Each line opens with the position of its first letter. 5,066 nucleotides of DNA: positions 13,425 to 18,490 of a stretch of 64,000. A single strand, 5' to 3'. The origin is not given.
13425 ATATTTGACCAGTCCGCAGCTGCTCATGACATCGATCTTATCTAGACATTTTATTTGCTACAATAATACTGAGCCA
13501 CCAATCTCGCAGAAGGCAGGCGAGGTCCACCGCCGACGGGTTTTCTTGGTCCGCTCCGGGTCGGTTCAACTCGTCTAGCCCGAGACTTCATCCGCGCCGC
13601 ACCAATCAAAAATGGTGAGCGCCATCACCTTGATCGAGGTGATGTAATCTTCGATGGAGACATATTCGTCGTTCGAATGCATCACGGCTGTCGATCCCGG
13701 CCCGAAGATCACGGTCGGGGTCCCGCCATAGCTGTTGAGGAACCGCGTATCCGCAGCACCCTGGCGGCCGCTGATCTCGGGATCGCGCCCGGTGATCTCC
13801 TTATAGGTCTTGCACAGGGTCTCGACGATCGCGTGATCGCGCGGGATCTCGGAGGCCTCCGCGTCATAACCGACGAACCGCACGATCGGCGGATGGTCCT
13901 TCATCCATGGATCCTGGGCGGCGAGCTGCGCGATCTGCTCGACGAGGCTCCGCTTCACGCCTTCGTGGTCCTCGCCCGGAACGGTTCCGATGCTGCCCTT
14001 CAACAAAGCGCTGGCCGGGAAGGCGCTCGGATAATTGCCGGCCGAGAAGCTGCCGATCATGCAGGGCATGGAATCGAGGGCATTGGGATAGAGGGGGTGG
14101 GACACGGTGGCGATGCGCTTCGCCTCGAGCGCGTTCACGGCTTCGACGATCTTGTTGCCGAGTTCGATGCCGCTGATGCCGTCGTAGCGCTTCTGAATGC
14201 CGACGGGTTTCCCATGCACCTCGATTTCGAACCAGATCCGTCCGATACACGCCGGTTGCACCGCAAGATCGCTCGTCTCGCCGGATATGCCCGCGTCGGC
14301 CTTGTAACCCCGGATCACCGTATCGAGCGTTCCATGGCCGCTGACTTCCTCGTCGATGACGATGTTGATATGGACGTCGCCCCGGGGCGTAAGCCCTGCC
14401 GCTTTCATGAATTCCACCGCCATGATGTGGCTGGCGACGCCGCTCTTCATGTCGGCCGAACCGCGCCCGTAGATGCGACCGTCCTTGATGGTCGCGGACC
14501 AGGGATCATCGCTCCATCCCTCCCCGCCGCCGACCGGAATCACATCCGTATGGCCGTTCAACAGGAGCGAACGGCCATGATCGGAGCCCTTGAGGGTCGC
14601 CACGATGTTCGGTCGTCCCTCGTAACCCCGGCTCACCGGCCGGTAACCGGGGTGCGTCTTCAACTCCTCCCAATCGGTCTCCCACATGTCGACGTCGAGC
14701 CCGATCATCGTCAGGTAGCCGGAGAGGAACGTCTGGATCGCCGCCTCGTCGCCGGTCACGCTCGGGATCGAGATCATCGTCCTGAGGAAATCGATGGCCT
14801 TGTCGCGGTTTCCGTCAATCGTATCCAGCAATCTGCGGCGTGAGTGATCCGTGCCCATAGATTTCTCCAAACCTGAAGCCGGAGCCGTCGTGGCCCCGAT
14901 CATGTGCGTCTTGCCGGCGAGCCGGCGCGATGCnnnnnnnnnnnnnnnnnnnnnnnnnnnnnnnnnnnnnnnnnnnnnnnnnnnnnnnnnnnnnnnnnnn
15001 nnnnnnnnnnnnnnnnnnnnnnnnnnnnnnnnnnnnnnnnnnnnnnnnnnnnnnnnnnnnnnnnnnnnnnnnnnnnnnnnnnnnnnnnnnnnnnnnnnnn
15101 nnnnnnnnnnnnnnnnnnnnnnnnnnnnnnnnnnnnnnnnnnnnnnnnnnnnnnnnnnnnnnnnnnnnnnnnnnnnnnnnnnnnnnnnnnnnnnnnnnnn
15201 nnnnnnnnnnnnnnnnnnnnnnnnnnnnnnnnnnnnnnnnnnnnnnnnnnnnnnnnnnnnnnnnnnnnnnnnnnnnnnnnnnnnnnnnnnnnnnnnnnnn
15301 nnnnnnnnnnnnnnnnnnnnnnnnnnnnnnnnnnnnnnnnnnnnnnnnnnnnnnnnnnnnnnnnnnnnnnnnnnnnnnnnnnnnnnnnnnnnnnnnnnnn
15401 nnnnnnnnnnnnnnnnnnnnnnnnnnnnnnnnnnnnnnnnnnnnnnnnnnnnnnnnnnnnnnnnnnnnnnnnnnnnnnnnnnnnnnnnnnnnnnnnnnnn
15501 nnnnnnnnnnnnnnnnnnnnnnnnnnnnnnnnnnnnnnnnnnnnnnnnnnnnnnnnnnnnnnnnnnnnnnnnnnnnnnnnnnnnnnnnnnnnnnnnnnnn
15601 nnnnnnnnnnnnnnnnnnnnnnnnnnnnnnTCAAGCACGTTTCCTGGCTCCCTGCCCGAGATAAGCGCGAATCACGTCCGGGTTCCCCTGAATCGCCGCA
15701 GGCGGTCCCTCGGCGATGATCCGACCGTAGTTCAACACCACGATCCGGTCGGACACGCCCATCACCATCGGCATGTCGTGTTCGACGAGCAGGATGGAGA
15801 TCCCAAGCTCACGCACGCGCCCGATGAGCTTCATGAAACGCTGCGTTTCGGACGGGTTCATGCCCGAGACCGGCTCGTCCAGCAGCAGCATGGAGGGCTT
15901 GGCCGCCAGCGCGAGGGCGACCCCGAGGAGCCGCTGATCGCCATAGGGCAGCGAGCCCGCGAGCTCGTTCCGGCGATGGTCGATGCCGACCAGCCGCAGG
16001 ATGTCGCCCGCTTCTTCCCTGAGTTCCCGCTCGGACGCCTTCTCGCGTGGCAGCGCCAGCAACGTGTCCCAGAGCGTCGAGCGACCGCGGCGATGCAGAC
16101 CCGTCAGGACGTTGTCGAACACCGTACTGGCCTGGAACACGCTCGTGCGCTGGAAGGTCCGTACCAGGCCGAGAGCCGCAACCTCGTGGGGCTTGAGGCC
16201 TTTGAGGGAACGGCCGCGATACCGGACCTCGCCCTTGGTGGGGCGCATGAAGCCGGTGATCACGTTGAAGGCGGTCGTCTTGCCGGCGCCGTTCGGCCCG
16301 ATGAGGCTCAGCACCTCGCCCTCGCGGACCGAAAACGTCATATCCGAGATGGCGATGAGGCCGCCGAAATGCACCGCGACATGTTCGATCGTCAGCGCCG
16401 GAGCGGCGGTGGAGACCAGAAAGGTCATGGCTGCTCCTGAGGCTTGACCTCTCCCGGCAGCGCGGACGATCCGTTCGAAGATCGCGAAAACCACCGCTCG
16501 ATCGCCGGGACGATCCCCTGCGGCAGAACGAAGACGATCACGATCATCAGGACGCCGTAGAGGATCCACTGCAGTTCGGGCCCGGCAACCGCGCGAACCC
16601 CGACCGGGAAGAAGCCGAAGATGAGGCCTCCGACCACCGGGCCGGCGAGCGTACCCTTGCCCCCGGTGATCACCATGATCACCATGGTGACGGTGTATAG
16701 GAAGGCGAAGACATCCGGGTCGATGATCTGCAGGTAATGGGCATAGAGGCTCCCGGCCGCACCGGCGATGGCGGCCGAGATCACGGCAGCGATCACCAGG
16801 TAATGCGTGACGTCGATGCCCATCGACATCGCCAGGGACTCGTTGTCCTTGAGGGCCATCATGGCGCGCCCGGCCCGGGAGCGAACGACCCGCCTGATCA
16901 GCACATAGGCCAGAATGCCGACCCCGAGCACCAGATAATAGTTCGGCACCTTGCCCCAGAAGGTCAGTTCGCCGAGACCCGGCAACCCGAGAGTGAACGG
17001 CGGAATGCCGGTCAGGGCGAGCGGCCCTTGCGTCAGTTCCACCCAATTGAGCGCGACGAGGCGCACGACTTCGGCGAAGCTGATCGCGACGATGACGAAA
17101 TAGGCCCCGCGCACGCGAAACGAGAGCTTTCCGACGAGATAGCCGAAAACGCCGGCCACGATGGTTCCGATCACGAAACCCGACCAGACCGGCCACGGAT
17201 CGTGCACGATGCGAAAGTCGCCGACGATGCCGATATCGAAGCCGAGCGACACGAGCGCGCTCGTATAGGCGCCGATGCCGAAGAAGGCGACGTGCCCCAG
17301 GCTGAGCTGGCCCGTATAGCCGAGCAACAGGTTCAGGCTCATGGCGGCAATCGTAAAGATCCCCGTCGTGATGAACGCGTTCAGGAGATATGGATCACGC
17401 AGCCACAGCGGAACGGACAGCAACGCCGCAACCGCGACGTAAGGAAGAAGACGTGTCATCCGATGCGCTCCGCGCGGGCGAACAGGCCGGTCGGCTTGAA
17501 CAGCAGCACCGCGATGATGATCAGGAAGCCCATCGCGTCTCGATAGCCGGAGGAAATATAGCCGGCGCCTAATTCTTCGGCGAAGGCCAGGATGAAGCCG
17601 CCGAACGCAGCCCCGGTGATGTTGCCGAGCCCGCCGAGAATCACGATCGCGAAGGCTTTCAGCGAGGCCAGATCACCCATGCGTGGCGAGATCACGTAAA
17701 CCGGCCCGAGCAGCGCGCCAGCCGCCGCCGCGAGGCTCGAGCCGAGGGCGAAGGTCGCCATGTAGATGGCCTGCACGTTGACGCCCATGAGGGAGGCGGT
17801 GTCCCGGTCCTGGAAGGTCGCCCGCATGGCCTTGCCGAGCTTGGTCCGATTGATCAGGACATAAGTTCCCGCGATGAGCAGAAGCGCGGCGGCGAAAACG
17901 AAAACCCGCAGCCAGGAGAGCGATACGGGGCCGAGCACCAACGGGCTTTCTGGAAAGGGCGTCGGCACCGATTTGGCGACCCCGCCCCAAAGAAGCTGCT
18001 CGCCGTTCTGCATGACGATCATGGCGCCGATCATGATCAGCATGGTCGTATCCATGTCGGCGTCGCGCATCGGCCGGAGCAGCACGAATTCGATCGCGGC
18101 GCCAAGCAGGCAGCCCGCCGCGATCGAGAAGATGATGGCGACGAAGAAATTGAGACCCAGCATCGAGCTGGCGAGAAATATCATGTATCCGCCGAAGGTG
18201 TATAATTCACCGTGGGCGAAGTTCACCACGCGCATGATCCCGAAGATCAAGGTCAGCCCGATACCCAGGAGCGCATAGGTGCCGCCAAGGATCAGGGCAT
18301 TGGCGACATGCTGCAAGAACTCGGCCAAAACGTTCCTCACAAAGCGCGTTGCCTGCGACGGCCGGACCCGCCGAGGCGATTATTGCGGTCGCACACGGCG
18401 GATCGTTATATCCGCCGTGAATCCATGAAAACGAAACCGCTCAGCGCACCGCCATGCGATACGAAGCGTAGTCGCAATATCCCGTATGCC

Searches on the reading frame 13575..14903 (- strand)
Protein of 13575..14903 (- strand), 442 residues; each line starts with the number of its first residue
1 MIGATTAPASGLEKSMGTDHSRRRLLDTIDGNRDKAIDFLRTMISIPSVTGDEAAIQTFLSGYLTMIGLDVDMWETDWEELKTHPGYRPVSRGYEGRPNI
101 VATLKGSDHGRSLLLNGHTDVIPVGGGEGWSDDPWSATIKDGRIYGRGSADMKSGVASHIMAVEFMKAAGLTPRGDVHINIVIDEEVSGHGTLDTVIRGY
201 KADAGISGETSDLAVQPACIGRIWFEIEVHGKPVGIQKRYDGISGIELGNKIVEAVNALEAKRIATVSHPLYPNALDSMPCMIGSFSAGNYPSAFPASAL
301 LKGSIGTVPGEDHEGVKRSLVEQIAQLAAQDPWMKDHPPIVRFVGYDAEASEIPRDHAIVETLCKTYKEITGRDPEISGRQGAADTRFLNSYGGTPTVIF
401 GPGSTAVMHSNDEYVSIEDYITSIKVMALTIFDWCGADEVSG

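Call 4: search_protein_families(library=pfam, proteins=[window:13575-14903:-], max_evalue=0.001)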
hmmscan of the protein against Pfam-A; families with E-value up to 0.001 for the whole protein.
window:13575-14903:- (442 aa): 3 families
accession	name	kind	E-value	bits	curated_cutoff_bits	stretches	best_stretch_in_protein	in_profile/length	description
PF01546.33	Peptidase_M20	-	4.9e-34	118.5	24.6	1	114-431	1-204/206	Peptidase family M20/M25/M40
PF04389.22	Peptidase_M28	-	3.8e-05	23.9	21.3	1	99-191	1-72/193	Peptidase family M28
PF07687.19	M20_dimer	-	8.9e-05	22.8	21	1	221-331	5-106/107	Peptidase dimerisation domain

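Call 6: search_protein_families(library=ncbifam, proteins=[window:13575-14903:-], max_evalue=0.00001)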
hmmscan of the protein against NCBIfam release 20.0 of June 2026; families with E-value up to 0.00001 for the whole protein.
window:13575-14903:- (442 aa): 47 families (the best 25 are shown)
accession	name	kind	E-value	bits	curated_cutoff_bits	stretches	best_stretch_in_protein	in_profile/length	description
NF005373.0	PRK06915.1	equivalog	2.2e-112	376.1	428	1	20-437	3-420/422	peptidase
NF005306.0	PRK06837.1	subfamily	2.9e-106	355.8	376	1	18-439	4-426/427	ArgE/DapE family deacylase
TIGR01910.1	DapE-ArgE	subfamily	4.5e-80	269.6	217.6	1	37-426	1-373/373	ArgE/DapE family deacylase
NF006370.0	PRK08596.1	equivalog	1.4e-53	182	412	1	24-437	7-422/425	acetylornithine deacetylase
NF006399.0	PRK08651.1-2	equivalog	3.8e-44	151.3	381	1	94-428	51-398/405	succinyl-diaminopimelate desuccinylase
NF006400.0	PRK08651.1-3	equivalog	1.9e-43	148.8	374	1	32-427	8-399/410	succinyl-diaminopimelate desuccinylase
NF009558.0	PRK13013.1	equivalog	1.8e-39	135.7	428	2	21-232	3-212/429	acetylornithine deacetylase/succinyl-diaminopimelate desuccinylase family protein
NF006365.0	PRK08588.1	subfamily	2.6e-39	135.6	289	1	34-428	7-374/383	succinyl-diaminopimelate desuccinylase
NF006398.0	PRK08651.1-1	equivalog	2.1e-38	132.4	439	1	27-433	5-398/403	succinyl-diaminopimelate desuccinylase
TIGR01892.1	AcOrn-deacetyl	equivalog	2.8e-36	125.3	297.7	1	96-427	45-361/365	acetylornithine deacetylase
NF009555.0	PRK13004.1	equivalog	2.8e-35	122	321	1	29-262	10-223/399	YgeY family selenium metabolism-linked hydrolase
NF009557.0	PRK13009.1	equivalog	1.8e-34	119.5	284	1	35-194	4-144/377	succinyl-diaminopimelate desuccinylase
NF005710.0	PRK07522.1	subfamily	5.7e-33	114.6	412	1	95-422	54-376/391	acetylornithine deacetylase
NF010589.0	PRK13983.1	equivalog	1.3e-32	113.3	333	1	24-431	4-406/409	M20 family metallo-hydrolase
TIGR01246.1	dapE_proteo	equivalog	2.5e-28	99.1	361.8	1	37-194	2-140/370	succinyl-diaminopimelate desuccinylase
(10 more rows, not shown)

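Call 23: search_solved_structures(query=window:13575-14903:-, max_evalue=1e-10)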
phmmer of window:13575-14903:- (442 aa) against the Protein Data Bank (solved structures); distinct sequences matched with E-value up to 1e-10: 16.
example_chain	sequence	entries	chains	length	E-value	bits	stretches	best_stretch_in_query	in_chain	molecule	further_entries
3pfo_A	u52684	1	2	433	2.5e-54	187.9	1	22-437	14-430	putative acetylornithine deacetylase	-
7uoi_A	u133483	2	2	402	6.1e-30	107.5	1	94-425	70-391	succinyl-diaminopimelate desuccinylase | Probable succinyl-diaminopimelate desuccinylase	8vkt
4h2k_A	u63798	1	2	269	4.7e-18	68.3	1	113-196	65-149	Succinyl-diaminopimelate desuccinylase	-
5vo3_A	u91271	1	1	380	1.7e-17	66.5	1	113-196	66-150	Succinyl-diaminopimelate desuccinylase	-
3ic1_A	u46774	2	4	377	2e-17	66.3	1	113-196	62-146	Succinyl-diaminopimelate desuccinylase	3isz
7rsf_A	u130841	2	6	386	5.8e-16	61.4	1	37-418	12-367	Acetylornithine deacetylase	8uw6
7t1q_A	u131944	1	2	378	6e-16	61.4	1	110-194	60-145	Succinyl-diaminopimelate desuccinylase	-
8f8o_A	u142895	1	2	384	6.1e-16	61.3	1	110-194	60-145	Succinyl-diaminopimelate desuccinylase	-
7lgp_A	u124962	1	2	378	1.3e-15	60.2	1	109-212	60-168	Succinyl-diaminopimelate desuccinylase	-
4o23_A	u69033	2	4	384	3e-14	55.8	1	114-189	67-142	Succinyl-diaminopimelate desuccinylase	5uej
4ppz_A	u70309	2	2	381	3.1e-14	55.7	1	114-189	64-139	Succinyl-diaminopimelate desuccinylase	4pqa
1vgy_A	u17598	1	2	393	5e-14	55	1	113-189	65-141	succinyl-diaminopimelate desuccinylase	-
1lfw_A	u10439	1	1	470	3.4e-13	52.3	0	111-188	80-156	pepV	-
1q7l_A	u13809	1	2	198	7e-13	51.3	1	105-198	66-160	Aminoacylase-1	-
4onw_A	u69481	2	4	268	4.1e-12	48.7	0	111-193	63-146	Succinyl-diaminopimelate desuccinylase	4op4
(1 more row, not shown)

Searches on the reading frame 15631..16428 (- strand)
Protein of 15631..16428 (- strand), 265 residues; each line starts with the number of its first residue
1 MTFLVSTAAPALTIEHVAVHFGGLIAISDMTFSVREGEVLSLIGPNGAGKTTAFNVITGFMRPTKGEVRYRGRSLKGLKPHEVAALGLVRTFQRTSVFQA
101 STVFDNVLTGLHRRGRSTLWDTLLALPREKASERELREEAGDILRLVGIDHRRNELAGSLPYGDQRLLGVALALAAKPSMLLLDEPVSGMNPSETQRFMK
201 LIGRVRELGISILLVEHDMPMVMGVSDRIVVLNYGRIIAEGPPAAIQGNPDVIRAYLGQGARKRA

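Call 6: search_protein_families(library=ncbifam, proteins=[window:15631-16428:-], max_evalue=0.00001)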
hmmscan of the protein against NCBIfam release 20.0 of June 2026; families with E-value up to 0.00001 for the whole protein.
window:15631-16428:- (265 aa): 177 families (the best 25 are shown)
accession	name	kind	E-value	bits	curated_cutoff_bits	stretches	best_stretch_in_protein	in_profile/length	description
NF008449.1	PRK11300.1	equivalog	5.5e-79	265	362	1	10-259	4-254/255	high-affinity branched-chain amino acid ABC transporter ATP-binding protein LivG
TIGR03411.1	urea_trans_UrtD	equivalog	9e-61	205.6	304.1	1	11-259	2-242/242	urea ABC transporter ATP-binding protein UrtD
TIGR04406.1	LPS_export_lptB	equivalog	2.4e-45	154.7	240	1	12-259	2-235/239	LPS export ABC transporter ATP-binding protein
TIGR03265.1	PhnT2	equivalog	3.7e-37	128.4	457.7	1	10-251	3-227/353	putative 2-aminoethylphosphonate ABC transporter ATP-binding protein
TIGR03410.1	urea_trans_UrtE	equivalog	9.6e-37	126.6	285.8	1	12-247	1-220/230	urea ABC transporter ATP-binding subunit UrtE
NF008144.0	PRK10895.1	equivalog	2.2e-36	125.6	381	1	12-262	4-240/241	LPS export ABC transporter ATP-binding protein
TIGR01188.1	drrA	subfamily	1.4e-34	119.8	312.45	1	20-244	2-209/302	daunorubicin resistance ABC transporter, ATP-binding protein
TIGR02315.1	ABC_phnC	equivalog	3.3e-34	118.4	266.1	1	12-247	2-234/243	phosphonate ABC transporter ATP-binding protein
NF043075.1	MMSYN1_0197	equivalog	5.5e-34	117.6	550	1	12-251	3-225/341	spermidine/putrescine ABC transporter ATP-binding protein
TIGR02673.1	FtsE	equivalog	8.7e-34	117.1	264.85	1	13-235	3-213/214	cell division ATP-binding protein FtsE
NF006987.0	PRK09452.1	equivalog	1.1e-33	116.5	482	1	8-251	14-240/378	spermidine/putrescine ABC transporter ATP-binding protein PotA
TIGR03864.1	PQQ_ABC_ATP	hypoth_equivalog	4.4e-33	114.7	302.25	1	11-251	1-224/236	ABC transporter, ATP-binding subunit, PQQ-dependent alcohol dehydrogenase system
TIGR04521.1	ECF_ATPase_2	equivalog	5.5e-32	111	330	1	26-253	20-239/279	energy-coupling factor transporter ATPase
NF008030.0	PRK10762.1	equivalog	2.4e-31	109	745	2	138-240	373-476/501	ribose ABC transporter ATP-binding protein RbsA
NF011967.0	PRK15439.1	equivalog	3.1e-31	108.4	586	1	4-255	4-235/510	autoinducer 2 ABC transporter ATP-binding protein LsrA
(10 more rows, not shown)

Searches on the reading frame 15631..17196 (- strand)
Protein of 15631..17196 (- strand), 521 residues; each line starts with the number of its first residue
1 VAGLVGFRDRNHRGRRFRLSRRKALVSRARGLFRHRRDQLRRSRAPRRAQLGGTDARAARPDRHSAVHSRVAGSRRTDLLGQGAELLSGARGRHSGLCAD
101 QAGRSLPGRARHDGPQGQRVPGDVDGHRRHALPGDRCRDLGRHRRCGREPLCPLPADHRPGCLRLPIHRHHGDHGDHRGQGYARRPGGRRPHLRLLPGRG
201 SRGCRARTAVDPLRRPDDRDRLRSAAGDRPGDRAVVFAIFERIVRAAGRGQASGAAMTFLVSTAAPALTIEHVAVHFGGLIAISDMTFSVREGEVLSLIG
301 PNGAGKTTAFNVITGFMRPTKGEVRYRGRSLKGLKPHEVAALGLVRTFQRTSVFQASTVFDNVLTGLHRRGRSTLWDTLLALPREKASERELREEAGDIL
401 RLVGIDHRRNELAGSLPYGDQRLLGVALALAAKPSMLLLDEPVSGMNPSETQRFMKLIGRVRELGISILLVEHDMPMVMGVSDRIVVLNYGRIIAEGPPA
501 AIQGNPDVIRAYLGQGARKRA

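Call 4: search_protein_families(library=pfam, proteins=[window:15631-17196:-], max_evalue=0.001)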
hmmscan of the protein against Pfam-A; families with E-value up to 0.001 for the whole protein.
window:15631-17196:- (521 aa): 4 families
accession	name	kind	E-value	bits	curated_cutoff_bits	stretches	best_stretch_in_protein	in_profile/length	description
PF00005.33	ABC_tran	-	1.4e-26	94.1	25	1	284-443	2-136/137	ABC transporter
PF13304.12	AAA_21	-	4.4e-12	47.1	27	1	385-471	209-296/304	AAA domain, putative AbiEii toxin, Type IV TA system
PF12399.14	BCA_ABC_TP_C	-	4.2e-11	42.6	25.5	1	492-517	1-26/27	Branched-chain amino acid ATP-binding cassette transporter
PF13555.12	AAA_29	-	0.00064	19.9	27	0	287-326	16-54/61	P-loop containing region of AAA domain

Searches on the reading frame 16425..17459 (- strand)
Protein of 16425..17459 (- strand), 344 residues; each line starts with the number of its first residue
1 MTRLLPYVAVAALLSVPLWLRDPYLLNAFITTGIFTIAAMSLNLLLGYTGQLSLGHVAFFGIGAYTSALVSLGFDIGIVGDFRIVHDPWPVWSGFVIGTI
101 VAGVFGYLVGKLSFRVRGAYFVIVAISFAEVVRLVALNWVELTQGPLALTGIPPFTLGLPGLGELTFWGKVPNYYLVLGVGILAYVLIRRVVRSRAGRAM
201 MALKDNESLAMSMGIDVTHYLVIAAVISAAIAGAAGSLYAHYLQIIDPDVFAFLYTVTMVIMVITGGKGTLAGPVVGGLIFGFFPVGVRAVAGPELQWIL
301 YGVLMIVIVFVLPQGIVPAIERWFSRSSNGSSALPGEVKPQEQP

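Call 4: search_protein_families(library=pfam, proteins=[window:16425-17459:-], max_evalue=0.001)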
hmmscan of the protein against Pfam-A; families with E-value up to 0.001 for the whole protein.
window:16425-17459:- (344 aa): 1 family
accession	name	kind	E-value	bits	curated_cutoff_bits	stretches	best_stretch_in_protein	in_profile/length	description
PF02653.21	BPD_transp_2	-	2.3e-44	152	26.8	1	25-309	2-269/269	Branched-chain amino acid transport system / permease component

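Call 6: search_protein_families(library=ncbifam, proteins=[window:16425-17459:-], max_evalue=0.00001)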
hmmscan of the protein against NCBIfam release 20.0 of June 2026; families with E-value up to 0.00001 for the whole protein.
window:16425-17459:- (344 aa): 6 families
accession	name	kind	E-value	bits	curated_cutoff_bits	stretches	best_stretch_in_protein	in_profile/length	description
TIGR03727.1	urea_t_UrtC_arc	equivalog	7e-38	130.5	575.55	1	8-327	34-348/369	urea ABC transporter, permease protein UrtC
TIGR03408.1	urea_trans_UrtC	equivalog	7.3e-35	121.2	296.2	2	89-317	90-311/313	urea ABC transporter permease subunit UrtC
NF008450.0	PRK11301.1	subfamily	4.7e-33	115.2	366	2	174-319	265-408/418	high-affinity branched-chain amino acid ABC transporter permease LivM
NF008011.0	PRK10740.1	equivalog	3.5e-14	53.1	379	1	27-318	14-301/308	high-affinity branched-chain amino acid ABC transporter permease LivH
TIGR03409.1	urea_trans_UrtB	equivalog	3e-11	43.5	250.3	1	27-319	6-288/291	urea ABC transporter permease subunit UrtB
TIGR03622.1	urea_t_UrtB_arc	equivalog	5.6e-08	32.4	374.25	1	34-323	13-283/284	urea ABC transporter, permease protein UrtB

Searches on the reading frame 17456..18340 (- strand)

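Call 4: search_protein_families(library=pfam, proteins=[window:17456-18340:-], max_evalue=0.001)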
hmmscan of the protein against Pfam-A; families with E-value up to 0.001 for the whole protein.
window:17456-18340:- (294 aa): 1 family
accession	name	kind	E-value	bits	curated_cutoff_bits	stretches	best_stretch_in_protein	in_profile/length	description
PF02653.21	BPD_transp_2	-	9.9e-48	163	26.8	1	13-279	3-269/269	Branched-chain amino acid transport system / permease component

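Call 6: search_protein_families(library=ncbifam, proteins=[window:17456-18340:-], max_evalue=0.00001)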
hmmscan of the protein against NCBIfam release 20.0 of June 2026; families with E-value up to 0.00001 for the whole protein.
window:17456-18340:- (294 aa): 7 families
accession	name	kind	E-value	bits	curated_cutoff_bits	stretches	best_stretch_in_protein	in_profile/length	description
TIGR03409.1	urea_trans_UrtB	equivalog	8.1e-51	173.4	250.3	1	10-292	2-291/291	urea ABC transporter permease subunit UrtB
NF008011.0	PRK10740.1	equivalog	5e-47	161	379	1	5-291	5-304/308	high-affinity branched-chain amino acid ABC transporter permease LivH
TIGR03622.1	urea_t_UrtB_arc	equivalog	1.4e-40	139.4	374.25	1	23-286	15-276/284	urea ABC transporter, permease protein UrtB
TIGR03408.1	urea_trans_UrtC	equivalog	8e-11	42.2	296.2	1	146-287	169-311/313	urea ABC transporter permease subunit UrtC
NF008450.0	PRK11301.1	subfamily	2.9e-10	40.1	366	1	146-288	262-407/418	high-affinity branched-chain amino acid ABC transporter permease LivM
NF007067.0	PRK09512.1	equivalog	1.1e-07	31.4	398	1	14-279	48-315/321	ribose ABC transporter permease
NF007014.0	PRK09478.1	equivalog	1.9e-06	27.4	386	1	64-245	104-290/336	galactose/methyl galactoside ABC transporter permease MglC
